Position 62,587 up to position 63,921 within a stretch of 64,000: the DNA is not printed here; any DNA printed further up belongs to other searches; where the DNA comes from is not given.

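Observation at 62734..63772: Terminal exon of a convergently oriented gene encoding a kinase-like domain with degenerate HRD and DFG motifs (candidate pseudokinase)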

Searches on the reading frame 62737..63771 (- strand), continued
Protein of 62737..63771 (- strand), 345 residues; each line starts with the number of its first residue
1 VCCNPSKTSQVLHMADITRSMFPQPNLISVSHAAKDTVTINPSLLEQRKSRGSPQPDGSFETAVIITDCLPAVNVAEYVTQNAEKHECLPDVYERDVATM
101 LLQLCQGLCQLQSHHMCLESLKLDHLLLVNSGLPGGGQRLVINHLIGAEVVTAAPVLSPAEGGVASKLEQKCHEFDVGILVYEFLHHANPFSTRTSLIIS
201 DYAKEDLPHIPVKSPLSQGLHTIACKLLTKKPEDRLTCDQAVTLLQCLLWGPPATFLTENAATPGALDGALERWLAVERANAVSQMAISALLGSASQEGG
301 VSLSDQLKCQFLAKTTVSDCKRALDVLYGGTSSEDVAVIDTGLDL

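Call 45: list_cluster_members(proteins=[P0012, P0013, P0014, P0015, P0016, P0018, P0019, P0020, P0021, P0023])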
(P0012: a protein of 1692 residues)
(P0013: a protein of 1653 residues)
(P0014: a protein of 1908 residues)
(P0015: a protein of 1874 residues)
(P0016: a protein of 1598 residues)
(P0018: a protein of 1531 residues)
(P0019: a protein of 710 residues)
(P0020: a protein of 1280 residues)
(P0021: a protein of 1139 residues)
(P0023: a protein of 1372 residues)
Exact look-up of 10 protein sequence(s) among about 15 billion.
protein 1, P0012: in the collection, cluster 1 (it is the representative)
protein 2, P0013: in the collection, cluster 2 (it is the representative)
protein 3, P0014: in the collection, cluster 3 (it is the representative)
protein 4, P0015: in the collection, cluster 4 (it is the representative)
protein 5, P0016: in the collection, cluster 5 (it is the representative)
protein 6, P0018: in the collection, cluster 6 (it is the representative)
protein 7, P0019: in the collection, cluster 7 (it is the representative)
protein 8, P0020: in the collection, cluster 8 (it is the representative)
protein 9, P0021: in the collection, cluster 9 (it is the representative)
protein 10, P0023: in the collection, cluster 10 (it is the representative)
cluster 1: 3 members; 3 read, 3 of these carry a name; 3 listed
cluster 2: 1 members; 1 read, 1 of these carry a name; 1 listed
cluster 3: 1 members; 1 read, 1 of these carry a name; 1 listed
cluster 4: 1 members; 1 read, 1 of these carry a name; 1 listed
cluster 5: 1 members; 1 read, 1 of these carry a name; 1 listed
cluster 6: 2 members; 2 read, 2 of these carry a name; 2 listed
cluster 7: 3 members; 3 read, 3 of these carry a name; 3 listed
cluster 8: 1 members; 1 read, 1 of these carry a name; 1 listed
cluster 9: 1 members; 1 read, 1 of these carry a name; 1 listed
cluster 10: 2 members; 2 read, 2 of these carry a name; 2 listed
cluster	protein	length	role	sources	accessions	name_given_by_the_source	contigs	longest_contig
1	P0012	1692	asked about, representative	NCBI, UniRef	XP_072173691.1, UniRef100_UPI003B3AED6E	uncharacterized protein [Diadema setosum] | uncharacterized protein n=1 Tax=Diadema setosum TaxID=31175 RepID=UPI003B3AED6E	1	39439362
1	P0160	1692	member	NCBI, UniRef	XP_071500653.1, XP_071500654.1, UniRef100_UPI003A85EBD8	uncharacterized protein [Diadema antillarum] | uncharacterized protein n=1 Tax=Diadema antillarum TaxID=105358 RepID=UPI003A85EBD8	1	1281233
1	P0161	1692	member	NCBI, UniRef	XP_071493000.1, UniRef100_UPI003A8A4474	uncharacterized protein [Diadema antillarum] | uncharacterized protein n=1 Tax=Diadema antillarum TaxID=105358 RepID=UPI003A8A4474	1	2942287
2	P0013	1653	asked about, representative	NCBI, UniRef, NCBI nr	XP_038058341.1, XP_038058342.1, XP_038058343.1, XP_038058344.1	inactive tyrosine-protein kinase PEAK1-like [Patiria miniata] | Protein kinase domain-containing protein n=1 Tax=Patiria miniata TaxID=46514 ...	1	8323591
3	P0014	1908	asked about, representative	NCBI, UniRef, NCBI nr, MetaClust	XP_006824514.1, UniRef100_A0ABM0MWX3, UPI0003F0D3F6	uncharacterized protein LOC102802700 [Saccoglossus kowalevskii] | Serine/arginine repetitive matrix protein 2-like n=1 Tax=Saccoglossus kowalevskii ... | PREDICTED: serine/arginine repetitive matrix protein 2-like [Saccoglossus kowalevskii]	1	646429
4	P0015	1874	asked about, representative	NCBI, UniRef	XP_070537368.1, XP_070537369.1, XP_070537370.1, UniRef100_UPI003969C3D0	inactive tyrosine-protein kinase PEAK1-like [Ptychodera flava] | inactive tyrosine-protein kinase PEAK1-like n=1 Tax=Ptychodera flava TaxID=63121 ...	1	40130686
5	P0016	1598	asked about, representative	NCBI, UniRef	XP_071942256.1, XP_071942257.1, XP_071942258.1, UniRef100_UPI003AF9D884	uncharacterized protein [Antedon mediterranea] | uncharacterized protein n=1 Tax=Antedon mediterranea TaxID=105859 RepID=UPI003AF9D884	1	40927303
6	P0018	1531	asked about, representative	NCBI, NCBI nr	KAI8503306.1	hypothetical protein Bbelb_191270 [Branchiostoma belcheri]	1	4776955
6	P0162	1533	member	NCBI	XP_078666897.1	uncharacterized protein LOC144908873 [Branchiostoma floridae x Branchiostoma belcheri]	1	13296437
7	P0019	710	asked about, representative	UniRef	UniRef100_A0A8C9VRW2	Inactive tyrosine-protein kinase PEAK1 n=1 Tax=Scleropages formosus TaxID=113540 ...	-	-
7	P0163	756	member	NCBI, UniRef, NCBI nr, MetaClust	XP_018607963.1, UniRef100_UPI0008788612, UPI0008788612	inactive tyrosine-protein kinase PEAK1-like [Scleropages formosus] | inactive tyrosine-protein kinase PEAK1-like n=1 Tax=Scleropages formosus TaxID=113540 ... | status=active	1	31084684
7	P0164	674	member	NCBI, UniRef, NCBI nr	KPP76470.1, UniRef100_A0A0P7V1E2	hypothetical protein Z043_104181 [Scleropages formosus] | Inactive tyrosine-protein kinase PEAK1 n=1 Tax=Scleropages formosus TaxID=113540 ...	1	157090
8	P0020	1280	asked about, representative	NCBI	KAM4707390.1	inactive tyrosine-protein kinase PRAG1 [Discoglossus pictus]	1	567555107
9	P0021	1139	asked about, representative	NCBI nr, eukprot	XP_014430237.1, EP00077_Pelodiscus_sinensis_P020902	tyrosine-protein kinase PRAG1 isoform X2 [Pelodiscus sinensis] | XP_014430237.1 tyrosine-protein kinase PRAG1 isoform X2 [Pelodiscus sinensis]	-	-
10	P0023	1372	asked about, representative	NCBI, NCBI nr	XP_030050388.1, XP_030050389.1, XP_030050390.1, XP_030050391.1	inactive tyrosine-protein kinase PRAG1 isoform X2 [Microcaecilia unicolor]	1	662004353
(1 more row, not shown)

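Call 49: list_cluster_members(proteins=[P0017, P0022, P0029, P0047, P0053, P0085, P0093, P0142, P0092, P0155])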
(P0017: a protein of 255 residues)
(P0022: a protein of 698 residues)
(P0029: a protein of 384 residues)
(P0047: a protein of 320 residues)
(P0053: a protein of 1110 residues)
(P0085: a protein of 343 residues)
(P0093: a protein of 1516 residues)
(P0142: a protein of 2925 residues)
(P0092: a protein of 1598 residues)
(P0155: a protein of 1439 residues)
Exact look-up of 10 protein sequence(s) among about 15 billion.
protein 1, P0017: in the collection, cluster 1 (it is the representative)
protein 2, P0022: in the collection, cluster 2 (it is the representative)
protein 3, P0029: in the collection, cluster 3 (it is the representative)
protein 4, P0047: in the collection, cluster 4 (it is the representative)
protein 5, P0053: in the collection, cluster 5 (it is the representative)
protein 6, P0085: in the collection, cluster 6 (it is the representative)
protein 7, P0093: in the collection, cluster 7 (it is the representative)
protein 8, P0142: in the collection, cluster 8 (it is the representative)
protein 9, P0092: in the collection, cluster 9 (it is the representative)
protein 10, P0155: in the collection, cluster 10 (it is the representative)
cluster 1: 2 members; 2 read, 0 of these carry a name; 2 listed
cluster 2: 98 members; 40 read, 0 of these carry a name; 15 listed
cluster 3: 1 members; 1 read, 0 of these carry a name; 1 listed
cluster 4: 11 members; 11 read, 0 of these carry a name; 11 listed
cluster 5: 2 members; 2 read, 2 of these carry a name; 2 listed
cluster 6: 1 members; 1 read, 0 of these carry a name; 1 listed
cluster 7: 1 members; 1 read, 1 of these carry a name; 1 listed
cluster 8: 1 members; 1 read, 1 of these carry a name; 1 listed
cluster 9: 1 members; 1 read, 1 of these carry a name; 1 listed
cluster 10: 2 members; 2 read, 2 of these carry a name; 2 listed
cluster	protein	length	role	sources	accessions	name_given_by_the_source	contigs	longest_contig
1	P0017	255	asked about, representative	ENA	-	-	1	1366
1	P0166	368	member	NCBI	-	-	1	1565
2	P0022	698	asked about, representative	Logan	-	-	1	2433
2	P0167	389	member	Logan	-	-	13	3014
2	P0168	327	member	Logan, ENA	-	-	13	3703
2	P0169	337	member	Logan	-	-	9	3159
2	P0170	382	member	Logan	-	-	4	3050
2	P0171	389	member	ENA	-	-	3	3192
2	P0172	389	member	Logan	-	-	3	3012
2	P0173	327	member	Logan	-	-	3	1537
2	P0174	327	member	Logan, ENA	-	-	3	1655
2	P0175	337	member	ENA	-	-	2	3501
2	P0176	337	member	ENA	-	-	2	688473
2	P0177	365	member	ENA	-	-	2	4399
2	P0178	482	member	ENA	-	-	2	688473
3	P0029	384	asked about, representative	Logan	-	-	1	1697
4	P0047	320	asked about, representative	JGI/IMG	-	-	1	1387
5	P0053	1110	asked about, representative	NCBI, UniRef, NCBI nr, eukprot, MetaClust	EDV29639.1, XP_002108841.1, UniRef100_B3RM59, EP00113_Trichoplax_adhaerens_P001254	uncharacterized protein TRIADDRAFT_52245 [Trichoplax adhaerens] | Protein kinase domain-containing protein n=1 Tax=Trichoplax adhaerens TaxID=10228 ... | hypothetical protein TRIADDRAFT_52245 [Trichoplax adhaerens]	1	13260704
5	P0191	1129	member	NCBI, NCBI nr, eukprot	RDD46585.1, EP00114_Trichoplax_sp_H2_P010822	Pseudopodium-enriched atypical kinase 1 [Trichoplax sp. H2] | RDD46585.1 Pseudopodium-enriched atypical kinase 1 [Trichoplax sp. H2]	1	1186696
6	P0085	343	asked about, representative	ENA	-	-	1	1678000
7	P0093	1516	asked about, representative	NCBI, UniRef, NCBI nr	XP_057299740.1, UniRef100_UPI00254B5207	uncharacterized protein LOC130630304 isoform X4 [Hydractinia symbiolongicarpus] | uncharacterized protein LOC130630304 isoform X4 n=1 Tax=Hydractinia symbiolongicarpus ...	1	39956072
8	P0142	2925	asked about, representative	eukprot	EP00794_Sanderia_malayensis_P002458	gene2458-2831_t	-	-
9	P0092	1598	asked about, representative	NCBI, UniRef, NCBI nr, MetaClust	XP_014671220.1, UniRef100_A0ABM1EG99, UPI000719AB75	PREDICTED: uncharacterized protein LOC106811991 [Priapulus caudatus] | Uncharacterized protein LOC106811991 n=1 Tax=Priapulus caudatus TaxID=37621 ... | status=active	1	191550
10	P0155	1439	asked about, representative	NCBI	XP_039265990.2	uncharacterized protein LOC120341528 [Styela clava]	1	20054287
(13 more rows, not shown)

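Call 54: search_protein_families(library=pfam, proteins=[P0012], max_evalue=0.1)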
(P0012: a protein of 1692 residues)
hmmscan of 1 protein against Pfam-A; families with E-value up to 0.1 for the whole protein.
P0012 (1692 aa): 1 family
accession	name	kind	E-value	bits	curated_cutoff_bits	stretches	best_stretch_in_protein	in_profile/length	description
PF00069.31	Pkinase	-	0.00093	19.1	31.7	1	1514-1589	173-258/263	Protein kinase domain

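Call 57: find_homologous_proteins(query=P0001, max_evalue=1e-20)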
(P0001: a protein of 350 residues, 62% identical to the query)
Query P0001 (350 aa): 2 proteins with E <= 1e-20 among 3094 candidates.
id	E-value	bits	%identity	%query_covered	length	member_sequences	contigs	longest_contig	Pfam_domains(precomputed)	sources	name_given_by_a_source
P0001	1.6e-229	778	100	100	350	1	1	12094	-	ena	-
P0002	1.8e-66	243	44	82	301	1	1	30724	PF00069.32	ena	-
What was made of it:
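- Tried and rejected: A second word-indexed search with P0001, meant to find named camarodont urchin orthologues, returned nothing new (call 57).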
